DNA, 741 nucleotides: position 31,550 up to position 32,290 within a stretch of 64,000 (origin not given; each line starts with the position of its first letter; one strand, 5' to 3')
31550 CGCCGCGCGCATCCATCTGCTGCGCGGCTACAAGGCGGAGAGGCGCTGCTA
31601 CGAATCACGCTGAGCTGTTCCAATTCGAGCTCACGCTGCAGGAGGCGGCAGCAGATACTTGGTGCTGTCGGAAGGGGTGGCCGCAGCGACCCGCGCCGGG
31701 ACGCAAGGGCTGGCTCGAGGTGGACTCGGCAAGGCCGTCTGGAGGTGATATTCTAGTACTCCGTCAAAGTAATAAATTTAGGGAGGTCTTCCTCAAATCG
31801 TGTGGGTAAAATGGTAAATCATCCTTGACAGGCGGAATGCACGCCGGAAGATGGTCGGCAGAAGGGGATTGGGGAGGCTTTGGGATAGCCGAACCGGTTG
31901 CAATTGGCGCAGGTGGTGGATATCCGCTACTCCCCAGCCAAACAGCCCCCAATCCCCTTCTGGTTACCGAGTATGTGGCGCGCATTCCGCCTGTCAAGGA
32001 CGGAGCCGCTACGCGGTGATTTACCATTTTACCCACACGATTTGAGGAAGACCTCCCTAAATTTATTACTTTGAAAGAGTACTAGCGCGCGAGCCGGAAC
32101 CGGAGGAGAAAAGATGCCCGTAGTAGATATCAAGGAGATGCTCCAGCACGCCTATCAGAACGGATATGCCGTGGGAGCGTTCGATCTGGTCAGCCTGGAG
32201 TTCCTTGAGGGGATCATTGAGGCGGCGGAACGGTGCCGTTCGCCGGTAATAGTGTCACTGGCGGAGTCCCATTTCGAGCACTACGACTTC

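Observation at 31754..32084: Dense family of 270-350 bp nested palindromic MITE-like elements (family A)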

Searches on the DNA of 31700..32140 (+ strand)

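Call 63: search_rna_families(source=window, start=31700, end=32140, threshold=evalue, max_evalue=1)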
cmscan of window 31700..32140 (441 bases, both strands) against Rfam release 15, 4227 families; matches with E-value up to 1: 2.
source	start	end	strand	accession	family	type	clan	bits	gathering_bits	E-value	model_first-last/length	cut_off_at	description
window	31859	31963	-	RF03340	mir-6511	Gene; miRNA;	-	22.6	87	0.18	1-67/67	no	mir-6511 microRNA precursor family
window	31859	31960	-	RF03365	mir-1236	Gene; miRNA;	-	19.8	115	0.45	1-102/102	no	mir-1236 microRNA precursor family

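Call 75: search_dna_similar(query=window:31754-32084:+, collection=plasmids, mode=distant, max_rows=10)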
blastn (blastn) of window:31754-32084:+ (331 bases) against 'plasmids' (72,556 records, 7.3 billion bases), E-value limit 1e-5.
No match.
